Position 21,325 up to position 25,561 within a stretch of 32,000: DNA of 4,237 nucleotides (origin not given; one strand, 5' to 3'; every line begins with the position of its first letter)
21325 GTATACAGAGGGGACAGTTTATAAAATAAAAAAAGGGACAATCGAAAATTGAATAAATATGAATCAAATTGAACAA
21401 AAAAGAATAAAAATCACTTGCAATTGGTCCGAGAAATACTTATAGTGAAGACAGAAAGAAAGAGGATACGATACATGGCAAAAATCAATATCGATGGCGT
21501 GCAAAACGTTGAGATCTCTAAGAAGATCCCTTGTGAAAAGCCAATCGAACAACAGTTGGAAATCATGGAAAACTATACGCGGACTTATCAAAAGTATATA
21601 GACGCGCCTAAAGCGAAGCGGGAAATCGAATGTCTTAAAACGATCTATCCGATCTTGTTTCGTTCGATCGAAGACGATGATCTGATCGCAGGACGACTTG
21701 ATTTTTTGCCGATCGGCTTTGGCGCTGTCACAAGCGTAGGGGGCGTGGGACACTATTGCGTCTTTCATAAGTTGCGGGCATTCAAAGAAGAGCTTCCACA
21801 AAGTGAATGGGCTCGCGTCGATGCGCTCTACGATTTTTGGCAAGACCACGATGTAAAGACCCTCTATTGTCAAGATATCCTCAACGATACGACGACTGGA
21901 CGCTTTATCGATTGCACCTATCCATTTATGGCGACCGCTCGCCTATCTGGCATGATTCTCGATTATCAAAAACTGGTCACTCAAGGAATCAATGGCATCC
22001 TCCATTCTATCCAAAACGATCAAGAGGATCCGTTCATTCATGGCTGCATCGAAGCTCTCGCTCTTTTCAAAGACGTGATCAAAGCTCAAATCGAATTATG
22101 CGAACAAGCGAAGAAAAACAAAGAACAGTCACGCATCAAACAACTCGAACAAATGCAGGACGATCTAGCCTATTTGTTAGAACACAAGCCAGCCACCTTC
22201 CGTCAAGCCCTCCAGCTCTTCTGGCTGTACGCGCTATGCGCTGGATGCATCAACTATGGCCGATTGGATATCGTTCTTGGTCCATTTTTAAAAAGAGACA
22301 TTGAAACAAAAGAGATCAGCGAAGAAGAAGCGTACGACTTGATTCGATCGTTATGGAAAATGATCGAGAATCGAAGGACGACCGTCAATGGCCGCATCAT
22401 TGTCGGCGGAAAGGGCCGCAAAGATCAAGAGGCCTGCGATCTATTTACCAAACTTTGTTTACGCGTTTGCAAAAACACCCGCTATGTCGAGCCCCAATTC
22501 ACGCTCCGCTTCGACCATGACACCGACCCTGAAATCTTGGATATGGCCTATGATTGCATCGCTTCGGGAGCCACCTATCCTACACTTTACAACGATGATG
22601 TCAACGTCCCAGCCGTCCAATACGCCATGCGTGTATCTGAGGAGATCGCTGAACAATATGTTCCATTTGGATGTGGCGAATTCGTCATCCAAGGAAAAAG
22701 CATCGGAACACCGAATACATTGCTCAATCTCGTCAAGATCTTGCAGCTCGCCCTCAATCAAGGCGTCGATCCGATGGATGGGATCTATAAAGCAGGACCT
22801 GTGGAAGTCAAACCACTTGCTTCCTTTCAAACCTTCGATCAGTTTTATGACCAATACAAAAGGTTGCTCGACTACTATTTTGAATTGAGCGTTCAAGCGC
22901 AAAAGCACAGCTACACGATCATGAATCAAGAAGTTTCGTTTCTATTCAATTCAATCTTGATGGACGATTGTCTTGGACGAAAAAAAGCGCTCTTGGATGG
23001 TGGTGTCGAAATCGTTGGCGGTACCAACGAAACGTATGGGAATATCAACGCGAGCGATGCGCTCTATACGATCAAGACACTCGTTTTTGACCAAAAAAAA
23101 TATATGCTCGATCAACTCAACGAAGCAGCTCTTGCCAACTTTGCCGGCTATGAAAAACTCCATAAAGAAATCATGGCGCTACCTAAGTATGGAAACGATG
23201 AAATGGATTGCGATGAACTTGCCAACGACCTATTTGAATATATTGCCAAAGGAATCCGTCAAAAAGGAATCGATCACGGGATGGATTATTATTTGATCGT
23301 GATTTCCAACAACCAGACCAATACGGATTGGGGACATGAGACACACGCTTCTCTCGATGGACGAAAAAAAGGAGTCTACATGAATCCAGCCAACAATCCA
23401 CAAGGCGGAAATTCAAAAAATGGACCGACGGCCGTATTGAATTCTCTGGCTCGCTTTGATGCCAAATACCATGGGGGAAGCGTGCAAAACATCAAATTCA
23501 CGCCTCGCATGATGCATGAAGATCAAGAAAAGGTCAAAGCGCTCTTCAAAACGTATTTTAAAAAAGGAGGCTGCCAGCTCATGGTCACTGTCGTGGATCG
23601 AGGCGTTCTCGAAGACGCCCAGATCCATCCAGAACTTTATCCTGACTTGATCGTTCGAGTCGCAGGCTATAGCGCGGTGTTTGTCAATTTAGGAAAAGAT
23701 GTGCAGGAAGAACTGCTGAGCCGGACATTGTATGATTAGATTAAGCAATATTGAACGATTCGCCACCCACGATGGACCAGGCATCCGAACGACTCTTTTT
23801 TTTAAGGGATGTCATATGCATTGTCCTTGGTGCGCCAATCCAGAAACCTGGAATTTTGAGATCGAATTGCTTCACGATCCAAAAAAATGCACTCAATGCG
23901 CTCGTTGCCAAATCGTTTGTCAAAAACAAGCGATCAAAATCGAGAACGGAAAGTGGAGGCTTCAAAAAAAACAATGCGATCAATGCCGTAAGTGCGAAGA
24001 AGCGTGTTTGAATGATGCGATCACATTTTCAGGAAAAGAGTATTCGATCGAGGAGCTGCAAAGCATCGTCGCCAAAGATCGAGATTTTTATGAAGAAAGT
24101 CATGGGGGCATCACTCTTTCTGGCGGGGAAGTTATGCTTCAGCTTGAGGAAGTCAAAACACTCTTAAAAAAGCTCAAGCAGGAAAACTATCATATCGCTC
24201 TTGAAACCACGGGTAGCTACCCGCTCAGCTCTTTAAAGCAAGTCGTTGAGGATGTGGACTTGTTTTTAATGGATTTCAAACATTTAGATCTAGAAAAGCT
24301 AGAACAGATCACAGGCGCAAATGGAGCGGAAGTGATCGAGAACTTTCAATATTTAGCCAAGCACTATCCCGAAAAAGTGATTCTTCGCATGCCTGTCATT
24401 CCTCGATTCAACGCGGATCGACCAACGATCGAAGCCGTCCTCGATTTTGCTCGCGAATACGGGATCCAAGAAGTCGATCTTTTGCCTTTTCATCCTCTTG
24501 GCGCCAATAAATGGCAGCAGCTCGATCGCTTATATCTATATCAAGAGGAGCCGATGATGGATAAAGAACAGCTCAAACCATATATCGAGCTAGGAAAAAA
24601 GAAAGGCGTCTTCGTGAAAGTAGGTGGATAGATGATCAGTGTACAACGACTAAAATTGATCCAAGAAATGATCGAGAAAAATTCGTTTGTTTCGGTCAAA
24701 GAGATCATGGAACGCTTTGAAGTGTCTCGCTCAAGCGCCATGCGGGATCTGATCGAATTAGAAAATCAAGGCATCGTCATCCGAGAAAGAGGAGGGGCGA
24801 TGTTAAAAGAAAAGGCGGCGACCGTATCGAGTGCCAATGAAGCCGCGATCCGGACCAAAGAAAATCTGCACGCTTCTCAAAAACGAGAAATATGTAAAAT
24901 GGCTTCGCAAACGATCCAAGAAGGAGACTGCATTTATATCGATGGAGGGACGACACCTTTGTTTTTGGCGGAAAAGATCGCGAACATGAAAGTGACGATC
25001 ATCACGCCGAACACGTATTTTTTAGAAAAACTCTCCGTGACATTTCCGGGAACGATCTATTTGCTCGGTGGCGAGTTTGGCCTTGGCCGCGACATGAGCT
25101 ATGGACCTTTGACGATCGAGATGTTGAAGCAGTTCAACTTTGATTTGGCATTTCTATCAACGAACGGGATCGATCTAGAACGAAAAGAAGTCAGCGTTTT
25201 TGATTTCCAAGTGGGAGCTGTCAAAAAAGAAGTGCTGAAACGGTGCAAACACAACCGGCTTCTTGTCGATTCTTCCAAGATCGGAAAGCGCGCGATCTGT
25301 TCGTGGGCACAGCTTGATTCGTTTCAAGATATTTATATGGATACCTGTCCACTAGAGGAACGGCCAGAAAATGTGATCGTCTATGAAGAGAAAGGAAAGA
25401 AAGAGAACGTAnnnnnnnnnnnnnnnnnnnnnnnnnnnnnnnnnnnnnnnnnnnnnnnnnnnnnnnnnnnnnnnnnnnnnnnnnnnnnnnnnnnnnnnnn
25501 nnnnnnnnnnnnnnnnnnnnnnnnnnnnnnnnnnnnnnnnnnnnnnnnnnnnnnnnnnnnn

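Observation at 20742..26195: Orphan glycyl-radical-enzyme operon: short PFL2-type GRE + activase + DeoR regulator + NanE-like sugar-phosphate epimerase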

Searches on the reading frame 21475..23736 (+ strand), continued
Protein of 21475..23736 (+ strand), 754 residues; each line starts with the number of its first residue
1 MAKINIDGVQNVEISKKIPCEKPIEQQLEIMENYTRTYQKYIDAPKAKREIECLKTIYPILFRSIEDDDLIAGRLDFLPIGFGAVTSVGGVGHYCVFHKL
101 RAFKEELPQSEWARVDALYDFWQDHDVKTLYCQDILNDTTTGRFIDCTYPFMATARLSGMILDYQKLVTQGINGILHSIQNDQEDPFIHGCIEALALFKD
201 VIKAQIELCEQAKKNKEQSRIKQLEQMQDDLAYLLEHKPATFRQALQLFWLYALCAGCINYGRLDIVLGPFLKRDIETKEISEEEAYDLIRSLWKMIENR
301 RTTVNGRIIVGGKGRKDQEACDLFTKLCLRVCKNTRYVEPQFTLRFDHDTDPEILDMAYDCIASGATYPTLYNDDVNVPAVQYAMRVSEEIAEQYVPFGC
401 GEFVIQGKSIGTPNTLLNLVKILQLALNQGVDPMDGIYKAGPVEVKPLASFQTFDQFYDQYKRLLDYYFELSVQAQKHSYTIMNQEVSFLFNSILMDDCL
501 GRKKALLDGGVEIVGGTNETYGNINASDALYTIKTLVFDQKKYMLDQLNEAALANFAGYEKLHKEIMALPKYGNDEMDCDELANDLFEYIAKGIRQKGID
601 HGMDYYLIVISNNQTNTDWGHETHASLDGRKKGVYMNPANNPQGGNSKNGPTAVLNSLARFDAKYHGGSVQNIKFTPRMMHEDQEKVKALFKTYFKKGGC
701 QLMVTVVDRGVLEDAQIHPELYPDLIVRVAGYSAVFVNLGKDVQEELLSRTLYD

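Call 88: fold_search(model_id=the predicted structure, library=pdb)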
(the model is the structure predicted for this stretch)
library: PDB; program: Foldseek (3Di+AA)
matches with E <= 10: 224; with E <= 0.001: 74
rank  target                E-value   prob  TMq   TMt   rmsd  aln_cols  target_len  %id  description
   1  1r8w_A                1.5e-41  1.00  0.84  0.81   5.3       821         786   22  Native structure of the B12-independent glycerol dehydratase from clostridium butyricum (released 2004-06-01)
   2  5i2g_A                2.2e-41  1.00  0.85  0.81   5.7       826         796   23  1,2-propanediol Dehydration in Roseburia inulinivorans; Structural Basis for Substrate and Enantiomer Selectivity (released 2016-06-01)
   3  5i2g_B                4.5e-41  1.00  0.85  0.81   6.0       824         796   23  1,2-propanediol Dehydration in Roseburia inulinivorans; Structural Basis for Substrate and Enantiomer Selectivity (released 2016-06-01)
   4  6xs4_A                1.5e-40  1.00  0.84  0.78   4.7       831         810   23  Crystal structure of glycyl radical enzyme ECL_02896 from Enterobacter cloacae subsp. cloacae (released 2020-08-12)
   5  9rcp_B                1.6e-40  1.00  0.85  0.81   5.3       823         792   23  1,2-propanediol dehydratase with 0.1 % 1,3-propanediol additive (released 2025-06-11)
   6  9rco_A                1.8e-40  1.00  0.85  0.81   5.7       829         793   22  1,2-propanediol dehydratase with 0.1 % glycerol additive (released 2025-06-11)
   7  8id7                  2.5e-40  1.00  0.86  0.80   3.6       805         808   23  Crystal structure of YbiW in complex with 1,5-anhydroglucitol-6-phosphate in Escherichia coli (released 2024-10-02)
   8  5i2a_A                2.7e-40  1.00  0.82  0.74   6.7       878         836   22  1,2-propanediol Dehydration in Roseburia inulinivorans; Structural Basis for Substrate and Enantiomer Selectivity (released 2016-06-01)
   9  9rcq_A                3.0e-40  1.00  0.83  0.78   8.4       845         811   22  1,2-propanediol dehydratase with no ligand additives (released 2025-06-11)
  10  9rcp_C                5.0e-40  1.00  0.85  0.81   6.3       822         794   23  1,2-propanediol dehydratase with 0.1 % 1,3-propanediol additive (released 2025-06-11)
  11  8id0                  1.4e-39  1.00  0.83  0.81   5.5       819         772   23  Crystal structure of PflD bound to 1,5-anhydromannitol-6-phosphate in Streptococcus dysgalactiae subsp. equisimilis (released 2024-10-02)
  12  5i2a_B                2.0e-39  1.00  0.84  0.76   5.2       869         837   22  1,2-propanediol Dehydration in Roseburia inulinivorans; Structural Basis for Substrate and Enantiomer Selectivity (released 2016-06-01)
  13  8iof_A                2.3e-39  1.00  0.84  0.80   5.8       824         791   21  Crystal structure of N-methyl-Cis-4-hydroxy-D-proline dehydratase in Clostridium sp. FS41 (released 2024-03-27)
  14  5fay_B                5.2e-39  1.00  0.84  0.81   3.9       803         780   23  Y208F mutant of choline TMA-lyase (released 2016-09-28)
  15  5fav_A                5.7e-39  1.00  0.83  0.78   6.7       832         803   22  E491Q mutant of choline TMA-lyase (released 2016-09-28)
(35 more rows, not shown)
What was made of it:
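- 21475..23739 (+): Glycyl radical enzyme, 754 aa. Cys loop G399-C400-G401-E402 is at 22669-22680. Glycyl loop R728-V-A-G731-Y-S is at 23656-23673. GRE fold, TM 0.82-0.86 (call 88).
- On YbiW/PflD anhydrohexitol-6-P isomerases: 23% identity in the structural alignment (call 88).
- Closest known: GRE 1,2-eliminases. Same: Overall fold, TM 0.82-0.85 (call 88).
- YbiW with bound AG6P gives the best TMq (0.86) and the lowest rmsd (3.6 A) of the top-ranked PDB matches (call 88).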

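Call 91: search_protein_families(library=pfam, proteins=[L024:18520-18813:+, L007:19679-20686:+], max_evalue=0.01)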
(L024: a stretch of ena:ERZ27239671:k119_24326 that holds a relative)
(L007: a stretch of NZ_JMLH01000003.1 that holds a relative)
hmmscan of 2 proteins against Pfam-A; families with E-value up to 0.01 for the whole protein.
L024:18520-18813:+ (98 aa): 1 family
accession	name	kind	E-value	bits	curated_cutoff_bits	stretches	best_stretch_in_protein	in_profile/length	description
PF02002.24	TFIIE_alpha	-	0.0025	18.1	22.9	1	31-84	35-85/105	TFIIE alpha subunit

L007:19679-20686:+ (336 aa): 0 families

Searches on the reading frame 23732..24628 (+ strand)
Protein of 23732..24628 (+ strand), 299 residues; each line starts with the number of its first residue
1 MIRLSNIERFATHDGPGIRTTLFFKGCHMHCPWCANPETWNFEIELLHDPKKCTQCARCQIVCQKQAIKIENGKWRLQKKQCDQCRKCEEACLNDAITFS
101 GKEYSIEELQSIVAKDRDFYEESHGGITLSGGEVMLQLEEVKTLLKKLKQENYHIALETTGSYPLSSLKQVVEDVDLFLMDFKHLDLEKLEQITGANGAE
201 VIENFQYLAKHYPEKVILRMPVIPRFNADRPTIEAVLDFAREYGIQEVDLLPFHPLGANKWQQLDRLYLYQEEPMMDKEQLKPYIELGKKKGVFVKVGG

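Call 3: search_protein_families(library=pfam, proteins=[window:23732-24628:+])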
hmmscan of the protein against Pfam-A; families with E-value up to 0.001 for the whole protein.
window:23732-24628:+ (299 aa): 8 families
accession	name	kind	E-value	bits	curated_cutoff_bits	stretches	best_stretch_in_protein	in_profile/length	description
PF13353.11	Fer4_12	-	2.3e-15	57.6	22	1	14-169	2-98/137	4Fe-4S single cluster domain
PF04055.27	Radical_SAM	-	1.4e-11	45.3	29.5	1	23-229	3-157/166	Radical SAM superfamily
PF13237.11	Fer4_10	-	4.5e-06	26.9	25.5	1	47-92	3-52/53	4Fe-4S dicluster domain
PF00037.32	Fer4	-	1.6e-05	24.9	21.1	1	48-69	3-24/24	4Fe-4S binding domain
PF12838.12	Fer4_7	-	3e-05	24.8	27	1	52-95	1-51/52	4Fe-4S dicluster domain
PF14697.11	Fer4_21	-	5.7e-05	23.6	35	1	49-98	4-58/59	4Fe-4S dicluster domain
PF13187.11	Fer4_9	-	0.0003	21.2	27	1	52-97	1-52/52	4Fe-4S dicluster domain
PF12837.12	Fer4_6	-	0.00044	20.5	25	0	48-68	4-24/24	4Fe-4S binding domain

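Call 4: search_protein_families(library=ncbifam, proteins=[window:23732-24628:+])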
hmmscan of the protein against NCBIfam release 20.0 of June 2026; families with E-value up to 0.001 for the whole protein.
window:23732-24628:+ (299 aa): 45 families (the best 25 are shown)
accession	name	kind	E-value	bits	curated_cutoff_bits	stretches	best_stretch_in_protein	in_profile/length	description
TIGR02494.1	PFLE_PFLC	subfamily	1.9e-94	316.2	174.35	1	6-287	3-288/293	glycyl-radical enzyme activating protein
NF043069.1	T4HPD_activ_SAM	equivalog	1.5e-89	300.3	425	1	4-299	4-299/299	trans-4-hydroxy-L-proline dehydratase activase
NF048010.1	SfplDhtActHpsHDes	equivalog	1.7e-78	263.5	430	1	6-282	10-292/298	(2S)-3-sulfopropanediol dehydratase activating enzyme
TIGR04395.1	cutC_activ_rSAM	equivalog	1.2e-77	261.2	360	1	3-291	6-300/309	choline TMA-lyase-activating enzyme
NF033717.2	HPDL_rSAM_activ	equivalog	5e-76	255.9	420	1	4-293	6-301/311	4-hydroxyphenylacetate decarboxylase activase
NF033719.1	ind_deCO2_activ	equivalog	8.9e-71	238.6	425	1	6-293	5-298/302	indoleacetate decarboxylase activase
NF048008.1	SfplDhtActHpfHKleb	equivalog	1e-65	222.1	500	1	5-279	3-283/308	(2S)-3-sulfopropanediol dehydratase activating enzyme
TIGR04003.1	rSAM_BssD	equivalog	9.3e-61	205.7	496.45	1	5-299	4-308/314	[benzylsuccinate synthase]-activating enzyme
NF007483.0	PRK10076.1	equivalog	1.3e-59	201.7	326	2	78-299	72-292/292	[formate-C-acetyltransferase]-activating enzyme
TIGR02493.1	PFLA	equivalog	4.5e-51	173.5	231.75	2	94-284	35-228/235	pyruvate formate-lyase-activating protein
TIGR04041.1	activase_YjjW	hypoth_equivalog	8.7e-44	150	250.2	1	5-260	5-245/276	YjjW family glycine radical enzyme activase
NF008356.0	PRK11145.1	equivalog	2.1e-40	138.5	375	2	85-273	34-222/246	pyruvate formate lyase 1-activating protein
TIGR02495.1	NrdG2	equivalog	3.8e-17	62.2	131.15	2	92-238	33-178/193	anaerobic ribonucleoside-triphosphate reductase activating protein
TIGR02491.1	NrdG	equivalog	2.6e-13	50.2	126.1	1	4-45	2-43/154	anaerobic ribonucleoside-triphosphate reductase activating protein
NF008335.0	PRK11121.1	equivalog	3.3e-09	36.7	199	1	14-45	13-44/154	anaerobic ribonucleoside-triphosphate reductase-activating protein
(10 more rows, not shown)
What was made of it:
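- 23732..24631 (+): Radical-SAM activase, 299 aa. It has CX3CX2C (C27/31/34) and two ferredoxin-type Cys clusters. TIGR02494, 316 bits against a cutoff of 174 (call 4).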

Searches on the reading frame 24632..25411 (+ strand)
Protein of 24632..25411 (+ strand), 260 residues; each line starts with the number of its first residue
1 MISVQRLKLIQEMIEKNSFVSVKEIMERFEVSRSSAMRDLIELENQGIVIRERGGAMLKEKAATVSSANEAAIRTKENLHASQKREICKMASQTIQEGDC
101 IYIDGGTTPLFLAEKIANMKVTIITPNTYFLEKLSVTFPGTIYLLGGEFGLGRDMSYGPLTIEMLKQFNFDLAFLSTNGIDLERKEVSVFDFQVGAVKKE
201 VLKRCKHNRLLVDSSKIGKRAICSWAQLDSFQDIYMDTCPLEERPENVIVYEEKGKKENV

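Call 3: search_protein_families(library=pfam, proteins=[window:24632-25411:+])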
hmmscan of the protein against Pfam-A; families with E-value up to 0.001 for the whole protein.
window:24632-25411:+ (260 aa): 6 families
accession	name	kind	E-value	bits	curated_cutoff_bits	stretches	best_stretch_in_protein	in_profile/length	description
PF00455.28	DeoRC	-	1.4e-37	129.6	31.8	1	80-237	2-159/160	DeoR C terminal sensor domain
PF08220.18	HTH_DeoR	-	4.5e-13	49.2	21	1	6-60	1-55/57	DeoR-like helix-turn-helix domain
PF08279.18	HTH_11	-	1.3e-07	31.8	25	1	6-51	2-47/55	HTH domain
PF00392.27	GntR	-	1.3e-05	25.2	27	1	10-56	14-61/64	Bacterial regulatory proteins, gntR family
PF01325.25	Fe_dep_repress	-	0.00033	21.2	26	1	7-52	10-55/60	Iron dependent repressor, N-terminal DNA binding domain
PF12802.13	MarR_2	-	0.00054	20.5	27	1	20-53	21-54/61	MarR family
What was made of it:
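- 24632..25414 (+): DeoR/GlpR-family transcription regulator, 260 aa. HTH_DeoR 49 bits and DeoRC 130 bits (call 3).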

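Call 4: search_protein_families(library=ncbifam, proteins=[window:24632-25411:+])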
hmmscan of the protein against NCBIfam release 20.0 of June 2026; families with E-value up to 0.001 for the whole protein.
window:24632-25411:+ (260 aa): 14 families
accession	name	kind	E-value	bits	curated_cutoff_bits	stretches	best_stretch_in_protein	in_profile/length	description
NF041397.1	TranRegGlpR_Halo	equivalog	5.3e-33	114.7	300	1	2-239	2-233/253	HTH-type transcriptional regulator GlpR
NF040890.1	trans_reg_YgbI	equivalog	4.6e-31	108.2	400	1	1-237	1-231/253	DNA-binding transcriptional repressor YgbI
NF008154.0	PRK10906.1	equivalog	2.8e-29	102.2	331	1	3-241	3-235/252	DeoR/GlpR family transcriptional regulator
NF040755.1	AgaR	equivalog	5.6e-28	97.8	260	1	4-237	5-235/256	transcriptional repressor AgaR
NF007753.1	PRK10434.1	equivalog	4.6e-27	95.2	350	1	3-237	3-232/253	glucitol operon DNA-binding transcriptional repressor SrlR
NF007316.0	PRK09802.1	equivalog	5.5e-26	91.4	351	1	5-238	18-247/269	DeoR family transcriptional regulator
NF010034.0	PRK13509.1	equivalog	8.3e-26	90.9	244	1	1-229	1-222/251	HTH-type transcriptional regulator UlaR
NF007720.0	PRK10411.1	equivalog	6.3e-20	71.5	259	1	7-236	7-231/243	L-fucose operon activator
NF007961.0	PRK10681.1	equivalog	2.1e-19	69.9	244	1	8-243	11-238/252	DNA-binding transcriptional repressor DeoR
NF040887.2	trans_reg_YciT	exception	4.8e-18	65.6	450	1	7-237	5-225/246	DNA-binding transcriptional regulator YciT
NF053606.1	Sta1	subfamily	6.1e-05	23.1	80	1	7-54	23-69/100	Sta1 family transcriptional regulator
NF033788.1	HTH_metalloreg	subfamily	0.00025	20.8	55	1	5-56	12-62/77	metalloregulator ArsR/SmtB family transcription factor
TIGR02018.2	his_ut_repres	equivalog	0.00035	20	220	0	23-54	27-58/226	histidine utilization transcriptional repressor HutC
NF040939.2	trans_reg_lrs14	equivalog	0.00096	19.2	90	0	6-54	23-71/103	Lrs14 family HTH-type transcriptional regulator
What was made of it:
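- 24632..25414 (+): No NCBIfam equivalog is reached (call 4).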
